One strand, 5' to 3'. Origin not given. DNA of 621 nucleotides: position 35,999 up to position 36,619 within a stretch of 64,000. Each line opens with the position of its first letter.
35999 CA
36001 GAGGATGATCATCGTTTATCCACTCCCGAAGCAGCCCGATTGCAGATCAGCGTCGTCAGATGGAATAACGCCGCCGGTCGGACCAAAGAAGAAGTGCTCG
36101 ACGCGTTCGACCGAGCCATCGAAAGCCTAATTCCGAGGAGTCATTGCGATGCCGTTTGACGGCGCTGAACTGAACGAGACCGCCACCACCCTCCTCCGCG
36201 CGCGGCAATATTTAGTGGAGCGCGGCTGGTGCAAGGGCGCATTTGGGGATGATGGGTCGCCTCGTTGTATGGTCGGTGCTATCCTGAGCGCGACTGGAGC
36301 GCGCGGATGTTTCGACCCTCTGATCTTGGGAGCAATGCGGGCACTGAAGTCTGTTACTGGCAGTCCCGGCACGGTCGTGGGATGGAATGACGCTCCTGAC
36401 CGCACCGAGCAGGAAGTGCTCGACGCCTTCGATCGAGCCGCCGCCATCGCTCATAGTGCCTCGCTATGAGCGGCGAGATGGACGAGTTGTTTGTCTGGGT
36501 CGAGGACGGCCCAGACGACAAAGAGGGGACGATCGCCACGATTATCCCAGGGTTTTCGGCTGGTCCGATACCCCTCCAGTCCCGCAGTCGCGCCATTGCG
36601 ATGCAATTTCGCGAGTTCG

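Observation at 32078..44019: Eight-member 'MPFDG' paralogous small-protein family scattered through the late/accessory region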

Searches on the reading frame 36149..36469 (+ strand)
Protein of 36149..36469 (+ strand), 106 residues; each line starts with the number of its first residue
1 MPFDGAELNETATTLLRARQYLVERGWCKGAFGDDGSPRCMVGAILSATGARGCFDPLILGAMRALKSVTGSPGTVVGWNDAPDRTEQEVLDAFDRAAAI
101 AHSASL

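Call 3: search_protein_families(library=pfam, proteins=[window:36149-36469:+], max_evalue=1)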
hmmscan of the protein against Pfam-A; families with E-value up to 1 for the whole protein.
window:36149-36469:+ (106 aa): 1 family
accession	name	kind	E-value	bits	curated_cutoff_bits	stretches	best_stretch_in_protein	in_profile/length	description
PF19698.5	DUF6197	-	9.8e-22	77.8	24.6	1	9-99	4-110/111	Family of unknown function (DUF6197)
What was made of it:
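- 36149..36469 (+): MPFDG-tagged DUF6197 paralog (106 aa); the modelled copy. Pfam 77.8 bits (call 3).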

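Call 4: search_protein_families(library=phrogs, proteins=[window:36149-36469:+], max_evalue=1)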
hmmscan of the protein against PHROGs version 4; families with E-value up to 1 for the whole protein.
window:36149-36469:+ (106 aa): 4 families
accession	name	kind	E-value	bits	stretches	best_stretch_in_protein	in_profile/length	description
phrog_762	-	unknown function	1.3e-14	55.4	1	11-102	43-152/281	-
phrog_16237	-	unknown function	6.7e-05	23.8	1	12-91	99-184/188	-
phrog_11487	-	unknown function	0.025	15.8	1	16-97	33-117/134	-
phrog_572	-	unknown function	0.11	13.5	1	31-52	35-57/127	-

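Call 9: find_homologous_proteins(query=window:36149-36466:+, max_evalue=0.001)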
Query window:36149-36466:+ (106 aa): 2 proteins with E <= 0.001 among 10 candidates.
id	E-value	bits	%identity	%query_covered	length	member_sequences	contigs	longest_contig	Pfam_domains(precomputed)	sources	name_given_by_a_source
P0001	7.8e-65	233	100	100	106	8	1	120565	PF19698.6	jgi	jgi:hypothetical protein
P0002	4.0e-12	64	40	100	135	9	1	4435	PF19698.6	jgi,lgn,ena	-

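Call 11: find_encoding_contigs(protein=P0001, flank=10000, max_places=4)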
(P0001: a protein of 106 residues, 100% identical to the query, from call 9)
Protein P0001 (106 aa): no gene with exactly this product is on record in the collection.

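Call 19: search_protein_representatives(alignment_id=A3)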
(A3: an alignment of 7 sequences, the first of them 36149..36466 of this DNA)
Query: 7 sequences, 108 profile positions. Proteins with E-value up to 0.001 (for the whole library): 23006; up to 1e-10: 1692; up to 1e-30: 4. The best 150 are listed.
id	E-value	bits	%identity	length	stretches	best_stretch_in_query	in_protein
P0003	1.9e-36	140.6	-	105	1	1-107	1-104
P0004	2.0e-33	130.9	-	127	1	1-108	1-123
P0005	2.4e-33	130.6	-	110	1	1-101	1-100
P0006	2.4e-31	124.2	-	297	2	9-101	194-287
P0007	1.8e-29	118.1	-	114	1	1-103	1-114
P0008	1.2e-26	109.1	-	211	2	1-103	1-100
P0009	1.1e-24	102.8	-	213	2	9-102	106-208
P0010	5.6e-24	100.5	-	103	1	1-104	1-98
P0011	2.8e-22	95.0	-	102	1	1-103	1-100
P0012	3.0e-22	94.9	-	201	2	11-100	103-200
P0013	3.6e-22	94.7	-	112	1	1-106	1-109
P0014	4.4e-22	94.4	-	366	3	12-103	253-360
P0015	8.4e-22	93.5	-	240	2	7-104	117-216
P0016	8.6e-21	90.2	-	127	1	1-103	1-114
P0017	1.5e-20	89.5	-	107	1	1-103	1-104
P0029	4.6e-19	84.7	-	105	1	1-101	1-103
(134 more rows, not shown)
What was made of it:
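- A profile search finds 23,006 clusters at E<=1e-3 (call 19).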

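Call 25: search_solved_structures(query=A4, max_evalue=10, show_alignments=2)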
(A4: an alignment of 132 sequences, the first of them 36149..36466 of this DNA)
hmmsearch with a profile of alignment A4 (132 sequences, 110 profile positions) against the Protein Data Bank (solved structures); distinct sequences matched with E-value up to 10: 4.
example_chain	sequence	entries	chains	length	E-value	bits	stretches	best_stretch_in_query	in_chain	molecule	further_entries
7vhq_E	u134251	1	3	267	0.63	13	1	58-107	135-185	Protein HflK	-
4glt_A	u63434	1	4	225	0.71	12.9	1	6-66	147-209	Glutathione S-transferase-like protein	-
7vhp_E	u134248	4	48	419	1.3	12.1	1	59-107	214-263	Protein HflK | Modulator of FtsH protease HflK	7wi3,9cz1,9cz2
9paw_XA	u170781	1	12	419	1.3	12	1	59-107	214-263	Protein HflK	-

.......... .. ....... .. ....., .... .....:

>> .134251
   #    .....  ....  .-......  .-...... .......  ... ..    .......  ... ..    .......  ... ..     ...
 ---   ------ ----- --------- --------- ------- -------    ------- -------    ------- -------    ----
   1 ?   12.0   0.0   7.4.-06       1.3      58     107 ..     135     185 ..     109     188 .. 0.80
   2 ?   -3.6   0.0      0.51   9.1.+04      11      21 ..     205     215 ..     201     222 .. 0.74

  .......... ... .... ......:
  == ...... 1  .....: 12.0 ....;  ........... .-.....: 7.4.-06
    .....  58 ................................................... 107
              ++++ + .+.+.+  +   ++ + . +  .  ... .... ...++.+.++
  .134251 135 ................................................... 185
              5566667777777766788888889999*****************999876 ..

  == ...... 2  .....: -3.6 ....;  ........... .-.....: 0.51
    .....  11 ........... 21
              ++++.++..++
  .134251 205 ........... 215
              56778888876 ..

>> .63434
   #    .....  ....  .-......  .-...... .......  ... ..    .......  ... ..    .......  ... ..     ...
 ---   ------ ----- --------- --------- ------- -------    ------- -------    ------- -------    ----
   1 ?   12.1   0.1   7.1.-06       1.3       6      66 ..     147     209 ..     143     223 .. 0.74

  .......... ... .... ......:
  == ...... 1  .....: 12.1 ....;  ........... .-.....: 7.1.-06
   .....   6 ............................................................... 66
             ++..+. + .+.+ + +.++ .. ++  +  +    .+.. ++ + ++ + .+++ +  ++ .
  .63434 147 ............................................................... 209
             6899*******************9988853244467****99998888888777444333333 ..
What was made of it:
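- Tried and rejected: PDB sequence search gave only E>0.6 (call 25).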

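Call 26: search_dna_similar(query=window:36149-36466:+, collection=phages, mode=protein, max_evalue=0.001, max_rows=40)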
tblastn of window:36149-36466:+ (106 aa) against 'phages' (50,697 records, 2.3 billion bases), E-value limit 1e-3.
Records with a match: 16; places in all: 17; records where one place covers at least 80% of the query: 16.
Best place of each record, by identity: <60% 16.
By first word of the organism name: Gordonia 7; Mycobacterium 6; Rhodococcus 2; Myxococcus 1.
By host as written in the record: Gordonia terrae 3612 7; Mycobacterium smegmatis mc2 155 5; Rhodococcus equi NRRL B-16538 2; Myxococcus sp. 1; Mycobacterium smegmatis mc#155 1.
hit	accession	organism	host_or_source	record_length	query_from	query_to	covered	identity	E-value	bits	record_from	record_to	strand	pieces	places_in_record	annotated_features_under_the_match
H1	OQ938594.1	Rhodococcus phage Jflix2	Rhodococcus equi NRRL B-16538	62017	4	98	90%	33.7%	3e-4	44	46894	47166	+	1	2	77: hypothetical protein | 76: hypothetical protein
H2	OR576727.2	Myxococcus phage Mx1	Myxococcus sp.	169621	11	97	82%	36.0%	2e-5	47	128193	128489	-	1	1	hypothetical protein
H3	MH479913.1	Gordonia phage Fryberger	Gordonia terrae 3612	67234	1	92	87%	32.0%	2e-6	50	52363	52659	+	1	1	106: hypothetical protein | 105: hypothetical protein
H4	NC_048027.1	Gordonia phage Fryberger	Gordonia terrae 3612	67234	1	92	87%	32.0%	2e-6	50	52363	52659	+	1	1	106: hypothetical protein | 105: hypothetical protein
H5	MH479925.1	Gordonia phage Ronaldo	Gordonia terrae 3612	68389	1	92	87%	32.0%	2e-6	50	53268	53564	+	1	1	108: hypothetical protein | 107: hypothetical protein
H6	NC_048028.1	Gordonia phage Ronaldo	Gordonia terrae 3612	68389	1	92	87%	32.0%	2e-6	50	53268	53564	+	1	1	108: hypothetical protein | 107: hypothetical protein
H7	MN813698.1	Gordonia phage Volt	Gordonia terrae 3612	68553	1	92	87%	32.0%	2e-6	50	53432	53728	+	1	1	110: hypothetical protein | 109: hypothetical protein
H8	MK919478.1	Gordonia phage Ziko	Gordonia terrae 3612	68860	1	92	87%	32.0%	2e-6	50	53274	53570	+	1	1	109: hypothetical protein | 108: hypothetical protein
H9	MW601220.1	Gordonia phage Guey18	Gordonia terrae 3612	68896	1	92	87%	32.0%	2e-6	50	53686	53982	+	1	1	111: hypothetical protein | 110: membrane protein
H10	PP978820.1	Rhodococcus phage Madraxi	Rhodococcus equi NRRL B-16538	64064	9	99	86%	31.3%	6e-5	45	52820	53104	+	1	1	91: hypothetical protein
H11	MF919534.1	Mycobacterium phage Superphikiman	Mycobacterium smegmatis mc2 155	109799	12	99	83%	30.1%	1e-4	45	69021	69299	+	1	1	hypothetical protein | helix-turn-helix DNA binding protein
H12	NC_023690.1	Mycobacterium phage Courthouse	Mycobacterium smegmatis mc2 155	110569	12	99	83%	30.1%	1e-4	45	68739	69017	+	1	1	126: hypothetical protein | 125: hypothetical protein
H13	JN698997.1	Mycobacterium phage Courthouse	Mycobacterium smegmatis mc2 155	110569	12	99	83%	30.1%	1e-4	45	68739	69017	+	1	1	126: hypothetical protein | 125: hypothetical protein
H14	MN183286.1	Mycobacterium phage Yeet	Mycobacterium smegmatis mc2 155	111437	12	99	83%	30.1%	1e-4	45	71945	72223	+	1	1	125: hypothetical protein | 124: helix-turn-helix DNA binding protein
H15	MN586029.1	Mycobacterium phage Hannaconda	Mycobacterium smegmatis mc#155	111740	12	99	83%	30.1%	1e-4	45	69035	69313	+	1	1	124: hypothetical protein | 123: helix-turn-helix DNA binding protein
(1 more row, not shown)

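Call 29: find_related_loci(query=window:36149-36466:+, collection=viral_contigs, flank=10000)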
Query window:36149-36466:+ (106 aa) in viral_contigs; peptide patterns used: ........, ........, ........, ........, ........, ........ (x = any residue, [..] = any of these).
15 stretches matched a pattern; 2 encode a relative of the query (tblastn E <= 1e-3); 2 distinct loci.
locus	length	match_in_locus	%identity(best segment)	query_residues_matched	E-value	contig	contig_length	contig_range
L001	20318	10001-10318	92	1-106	4e-64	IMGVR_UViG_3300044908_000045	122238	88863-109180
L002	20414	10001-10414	31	9-106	2e-7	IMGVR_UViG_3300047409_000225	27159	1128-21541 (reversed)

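Call 34: predict_structure(alignment_id=A4)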
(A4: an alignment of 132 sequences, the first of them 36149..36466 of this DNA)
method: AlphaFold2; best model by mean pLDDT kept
length: 106 residues; sequences in the alignment: 132
mean_pLDDT: 90.5   pTM: 0.85
mean pLDDT of the five models: 90.5, 90.2, 90.1, 90.0, 89.4
residues with pLDDT >= 90: 77; 70-90: 20; 50-70: 9; < 50: 0
segments of 3 or more residues with pLDDT < 50: none
pLDDT, mean of each block of 10 residues (from residue 1): 74 97 94 77 94 90 96 92 97 97 85
secondary structure, 60 per line:
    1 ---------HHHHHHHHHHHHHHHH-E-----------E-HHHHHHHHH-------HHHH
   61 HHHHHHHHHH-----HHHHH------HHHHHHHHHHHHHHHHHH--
elements in order: H10-25 H41-49 H57-70 H76-80 H87-104
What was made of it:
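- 36149..36469 (+): AF2 pLDDT 90.5, five helices (call 34).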

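Call 36: fold_search(model_id=the predicted structure, library=pdb)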
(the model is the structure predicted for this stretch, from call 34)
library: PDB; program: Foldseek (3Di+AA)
matches with E <= 10: 20; with E <= 0.001: 0
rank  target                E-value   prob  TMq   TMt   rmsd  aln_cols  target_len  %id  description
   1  7f3w_C                2.1e+00  0.09  0.30  0.10  11.1       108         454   14  Crystal structure of cytochrome P450DA mutant (N190F/V356L/A486E) heme domain (released 2021-07-28)
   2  5fmu_A                2.1e+00  0.07  0.25  0.23   8.9       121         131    8  MmIFT54 CH-domain (released 2016-03-09)
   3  9uen_G                2.8e+00  0.02  0.18  0.13  17.0       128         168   14  Cryo-EM structure of coccolithophore photosystem I (released 2025-11-19)
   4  5fmu_C                3.5e+00  0.06  0.26  0.23   9.1       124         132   10  MmIFT54 CH-domain (released 2016-03-09)
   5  7f3h_D                4.8e+00  0.06  0.30  0.10  11.1       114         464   14  Crystal structure of cytochrome P450DA heme domain (released 2021-07-28)
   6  6m0u                  6.0e+00  0.02  0.23  0.13  11.8       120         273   12  Structure of AhSYMRK kinase domain mutant - K625E (released 2021-02-24)
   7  2kmf_MODEL_1_A        6.4e+00  0.05  0.32  0.30   9.9       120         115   13  Solution Structure of Psb27 from cyanobacterial photosystem II (released 2009-09-08)
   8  7tmq_E                6.8e+00  0.03  0.26  0.07  12.6       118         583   13  V1 complex lacking subunit C from Saccharomyces cerevisiae, State 3 (released 2022-04-06)
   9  2zop_A                7.1e+00  0.10  0.41  0.39   4.8        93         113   15  X-ray crystal structure of a CRISPR-associated Cmr5 family protein from Thermus thermophilus HB8 (released 2009-02-10)
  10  8que_C                7.1e+00  0.02  0.20  0.04  12.0       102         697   13  Structure of the Bacteriophage PhiKZ non-virion RNA Polymerase bound to DNA and RNA (released 2024-07-31)
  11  5fmu_D                7.6e+00  0.03  0.28  0.24   8.5       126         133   13  MmIFT54 CH-domain (released 2016-03-09)
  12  7jzk_B                7.6e+00  0.02  0.23  0.20  13.4       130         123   14  Crystal structure of LAIR1 ectodomain (from MGD21) in complex with Plasmodium RIFIN (PF3D7_0401300) V2 domain (released 2021-05-26)
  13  8cmo_9                7.6e+00  0.01  0.20  0.13  15.4       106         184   14  Cryo-EM structure of the Photosystem I - LHCI supercomplex from Coelastrella sp. (released 2024-03-06)
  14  6p12                  8.4e+00  0.02  0.23  0.11   9.9        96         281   20  Structure of spastin AAA domain (wild-type) in complex with diaminotriazole-based inhibitor (released 2019-07-24)
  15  8ho0                  8.4e+00  0.02  0.21  0.07  13.9       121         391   13  Crystal structure of cytochrome P450 NasF5053 mutant E73S complexed with 8FCWP (released 2023-04-19)
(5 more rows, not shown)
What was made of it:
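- Tried and rejected: Foldseek against PDB found nothing at E<=0.001 (call 36).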

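Call 44: get_annotated_region(hit=H3, flank=3000)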
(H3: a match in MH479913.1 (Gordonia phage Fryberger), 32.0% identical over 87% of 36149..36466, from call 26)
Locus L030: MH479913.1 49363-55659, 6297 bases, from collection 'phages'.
description: Gordonia phage Fryberger, complete genome.
organism: Gordonia phage Fryberger (NCBI taxid 2250392)
taxonomy: Viruses; Duplodnaviria; Heunggongvirae; Uroviricota; Caudoviricetes; Ronaldovirus; Ronaldovirus fryberger
host: Gordonia terrae 3612; source: soil; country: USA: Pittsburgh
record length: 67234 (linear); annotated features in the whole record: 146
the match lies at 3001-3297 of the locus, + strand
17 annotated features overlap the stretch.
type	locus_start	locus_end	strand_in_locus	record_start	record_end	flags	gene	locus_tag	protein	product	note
CDS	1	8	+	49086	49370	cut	99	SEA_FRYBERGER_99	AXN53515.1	hypothetical protein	-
CDS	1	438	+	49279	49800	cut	100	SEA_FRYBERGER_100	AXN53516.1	hypothetical protein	-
CDS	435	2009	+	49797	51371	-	101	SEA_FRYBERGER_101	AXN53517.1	DNA primase/helicase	-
CDS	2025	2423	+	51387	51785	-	102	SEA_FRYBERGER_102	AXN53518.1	ssDNA-binding protein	-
CDS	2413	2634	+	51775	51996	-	103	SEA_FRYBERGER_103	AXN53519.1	hypothetical protein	-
CDS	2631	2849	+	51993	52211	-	104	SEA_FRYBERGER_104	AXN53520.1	hypothetical protein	-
CDS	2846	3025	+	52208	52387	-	105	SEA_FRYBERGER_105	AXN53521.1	hypothetical protein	-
CDS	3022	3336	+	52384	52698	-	106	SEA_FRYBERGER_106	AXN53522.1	hypothetical protein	-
CDS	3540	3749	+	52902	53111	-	107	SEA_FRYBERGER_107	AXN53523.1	endonuclease VII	-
CDS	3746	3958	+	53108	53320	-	108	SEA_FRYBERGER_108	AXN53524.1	hypothetical protein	-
CDS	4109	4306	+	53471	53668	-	109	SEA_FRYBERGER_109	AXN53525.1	hypothetical protein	-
CDS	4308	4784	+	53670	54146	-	110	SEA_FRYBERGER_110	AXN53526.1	hypothetical protein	-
CDS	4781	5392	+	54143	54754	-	111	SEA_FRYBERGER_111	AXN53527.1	ERF family ssDNA binding protein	-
CDS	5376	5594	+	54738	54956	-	112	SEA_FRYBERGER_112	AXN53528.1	hypothetical protein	-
CDS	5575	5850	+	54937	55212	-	113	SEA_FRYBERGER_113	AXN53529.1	hypothetical protein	-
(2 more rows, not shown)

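Call 45: get_annotated_region(hit=H2, flank=3000)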
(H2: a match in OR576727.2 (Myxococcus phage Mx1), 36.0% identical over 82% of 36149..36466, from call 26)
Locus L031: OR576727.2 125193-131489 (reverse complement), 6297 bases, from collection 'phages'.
description: Myxococcus phage Mx1, complete genome.
organism: Myxococcus phage Mx1 (NCBI taxid 2994995)
taxonomy: Viruses; Duplodnaviria; Heunggongvirae; Uroviricota; Caudoviricetes
host: Myxococcus sp.; source: cow dung; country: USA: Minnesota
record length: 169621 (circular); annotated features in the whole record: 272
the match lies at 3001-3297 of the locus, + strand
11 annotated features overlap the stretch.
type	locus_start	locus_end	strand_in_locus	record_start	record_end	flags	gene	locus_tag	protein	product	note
CDS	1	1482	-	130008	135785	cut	-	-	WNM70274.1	baseplate protein J-like protein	-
CDS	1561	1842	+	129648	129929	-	-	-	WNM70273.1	hypothetical protein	-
CDS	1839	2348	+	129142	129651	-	-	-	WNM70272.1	phosphopantetheine adenylyltransferase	-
CDS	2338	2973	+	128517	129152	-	-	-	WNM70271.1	cytidylyltransferase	-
CDS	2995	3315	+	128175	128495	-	-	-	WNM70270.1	hypothetical protein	-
CDS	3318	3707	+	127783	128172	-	-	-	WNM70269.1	hypothetical protein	-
CDS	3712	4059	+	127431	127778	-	-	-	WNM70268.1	hypothetical protein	-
CDS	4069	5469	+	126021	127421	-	-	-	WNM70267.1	nicotinamide phosphoribosyltransferase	-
CDS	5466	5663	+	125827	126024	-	-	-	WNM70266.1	hypothetical protein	-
CDS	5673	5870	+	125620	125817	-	-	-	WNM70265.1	hypothetical protein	-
CDS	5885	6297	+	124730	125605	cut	-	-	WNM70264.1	hypothetical protein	-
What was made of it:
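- In Mx1 the copies sit among NAMPT and adenylyltransferase genes (call 45).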

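Call 50: find_related_loci(query=A5, collection=genome_contigs, flank=10000)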
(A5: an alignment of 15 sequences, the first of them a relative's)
Query A5 (105 aa) in genome_contigs; peptide patterns used: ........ (x = any residue, [..] = any of these).
76 stretches matched a pattern; 36 encode a relative of the query (tblastn E <= 1e-3); 36 distinct loci.
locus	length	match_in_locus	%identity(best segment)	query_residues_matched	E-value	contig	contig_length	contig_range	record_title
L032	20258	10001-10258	40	20-101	1e-10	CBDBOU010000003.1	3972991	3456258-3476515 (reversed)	MAG: Vicinamibacterales bacterium isolate 2866737b-c32a-4dfb-a915-985df9d893ca genome assembly, contig: contig_3, whole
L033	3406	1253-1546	31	1-101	2e-10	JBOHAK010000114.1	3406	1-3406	MAG: Gaiellaceae bacterium isolate SC-S_metawrap_bin.146 k127_6004938, whole genome shotgun sequence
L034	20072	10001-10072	79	80-103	6e-8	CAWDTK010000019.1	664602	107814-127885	MAG: uncultured Actinomycetes bacterium isolate MFD05377.bin.2.104 genome assembly, contig: contig_53615, whole genome s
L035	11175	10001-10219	35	23-103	8e-8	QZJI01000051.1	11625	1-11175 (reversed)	MAG: Dehalococcoidia bacterium isolate SURF_43 Ga0104751_1007546, whole genome shotgun sequence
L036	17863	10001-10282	31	8-104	3e-7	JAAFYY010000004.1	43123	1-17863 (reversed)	Streptacidiphilus sp. 4-A2 Segkk3, whole genome shotgun sequence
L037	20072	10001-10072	71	80-103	7e-7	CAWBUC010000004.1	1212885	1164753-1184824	MAG: uncultured Actinomycetota bacterium isolate MFD05454.bin.2.252 genome assembly, contig: contig_12310, whole genome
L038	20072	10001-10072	75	80-103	8e-7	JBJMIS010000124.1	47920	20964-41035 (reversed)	MAG: Friedmanniella sp. isolate 12C16O_48h_50_unf_bin_40 k141_1102134, whole genome shotgun sequence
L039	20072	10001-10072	71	80-103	7e-7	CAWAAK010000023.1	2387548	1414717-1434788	MAG: uncultured Actinomycetota bacterium isolate MFD05567.bin.1.191 genome assembly, contig: contig_3299, whole genome s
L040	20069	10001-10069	70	80-102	2e-6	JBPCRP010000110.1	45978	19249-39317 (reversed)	MAG: Propionibacteriaceae bacterium isolate TH_ant_mag_237 k127_7027266, whole genome shotgun sequence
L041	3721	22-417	28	8-103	1e-6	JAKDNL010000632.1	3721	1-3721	MAG: Pseudonocardia sp. isolate 53_S67 53_S67_NODE_2521_length_3721_cov_7.980906, whole genome shotgun sequence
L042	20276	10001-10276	33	7-101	2e-6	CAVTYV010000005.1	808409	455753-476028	MAG: uncultured Actinomycetes bacterium isolate MFD09267.bin.2.346 genome assembly, contig: contig_35722, whole genome s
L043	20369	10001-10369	27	7-95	2e-6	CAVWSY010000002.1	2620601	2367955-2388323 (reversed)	MAG: uncultured Actinomycetota bacterium isolate MFD05442.bin.1.76 genome assembly, contig: contig_14076, whole genome s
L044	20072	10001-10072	67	80-103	3e-6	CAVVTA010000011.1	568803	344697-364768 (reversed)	MAG: uncultured Actinomycetota bacterium isolate MFD02840.bin.2.274 genome assembly, contig: contig_23747, whole genome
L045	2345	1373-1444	71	80-103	4e-6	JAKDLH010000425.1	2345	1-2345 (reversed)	MAG: Microlunatus sp. isolate 41_S55 41_S55_NODE_3064_length_2345_cov_6.212664, whole genome shotgun sequence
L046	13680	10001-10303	28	14-102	6e-6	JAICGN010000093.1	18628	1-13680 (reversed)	MAG: Chitinophagaceae bacterium isolate CF_bin.53 k141_2191633_length_18628_cov_11.1808, whole genome shotgun sequence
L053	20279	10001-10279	32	8-101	3e-5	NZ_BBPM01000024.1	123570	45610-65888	Streptacidiphilus carbonis strain NBRC 100919, whole genome shotgun sequence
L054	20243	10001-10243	36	22-104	4e-5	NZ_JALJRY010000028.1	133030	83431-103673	Streptomyces sp. STR69 NODE_28_length_133030_cov_24.2602133030, whole genome shotgun sequence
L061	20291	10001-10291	30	2-99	2e-4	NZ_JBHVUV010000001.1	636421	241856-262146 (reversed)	Kitasatospora sp. NPDC058170 NPDC058170_T31_G1.ctg-0001, whole genome shotgun sequence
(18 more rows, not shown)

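Call 74: fold_search(model_id=the predicted structure, library=viral)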
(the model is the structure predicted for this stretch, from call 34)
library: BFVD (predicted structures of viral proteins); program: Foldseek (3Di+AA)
matches with E <= 10: 144; with E <= 0.001: 11
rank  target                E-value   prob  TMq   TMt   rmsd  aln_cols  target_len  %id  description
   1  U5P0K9                4.6e-06  1.00  0.79  0.83   2.3        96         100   27  (no name in the UniProt tables at hand)
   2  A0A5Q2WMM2            1.5e-04  1.00  0.72  0.64   3.8       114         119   25  (no name in the UniProt tables at hand)
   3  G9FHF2                2.3e-04  1.00  0.68  0.64   4.8       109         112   28  (no name in the UniProt tables at hand)
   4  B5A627                2.9e-04  1.00  0.71  0.47   3.1       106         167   24  Uncharacterized protein [Mycobacterium phage Porky]
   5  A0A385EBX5            4.7e-04  1.00  0.66  0.55   4.8       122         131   24  Uncharacterized protein [Caulobacter phage CcrBL10]
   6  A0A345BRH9            5.0e-04  1.00  0.76  0.46   2.9       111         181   25  (no name in the UniProt tables at hand)
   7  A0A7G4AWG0            5.0e-04  1.00  0.74  0.50   3.6       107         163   25  Uncharacterized protein [Streptomyces phage Coruscant]
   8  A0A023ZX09            5.6e-04  1.00  0.72  0.62   7.2       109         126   22  Uncharacterized protein [Mycobacterium phage MosMoris]
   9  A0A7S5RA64            7.8e-04  1.00  0.72  0.67   2.5       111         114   21  Uncharacterized protein [Rhizobium phage RHph_N34]
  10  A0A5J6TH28            7.8e-04  1.00  0.70  0.63   3.4       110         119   24  Uncharacterized protein [Mycobacterium phage DyoEdafos]
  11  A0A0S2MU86            9.7e-04  1.00  0.62  0.42   2.6        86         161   29  (no name in the UniProt tables at hand)
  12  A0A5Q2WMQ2            1.1e-03  1.00  0.71  0.32   3.7       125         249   26  (no name in the UniProt tables at hand)
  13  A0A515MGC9            1.2e-03  1.00  0.74  0.74   3.6       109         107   20  (no name in the UniProt tables at hand)
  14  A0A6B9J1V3            1.2e-03  1.00  0.70  0.58   3.3       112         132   23  Uncharacterized protein [Rhizobium phage RL2RES]
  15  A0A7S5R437            1.3e-03  1.00  0.69  0.65   4.0       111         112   21  (no name in the UniProt tables at hand)
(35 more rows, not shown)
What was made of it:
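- On Pfam DUF6197 (PF19698): The AF2 model of 36149 (pLDDT 90.5) matches uncharacterised phage proteins in BFVD at TM 0.62-0.80, with 11 hits at E<=1e-3 (calls 34, 74).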
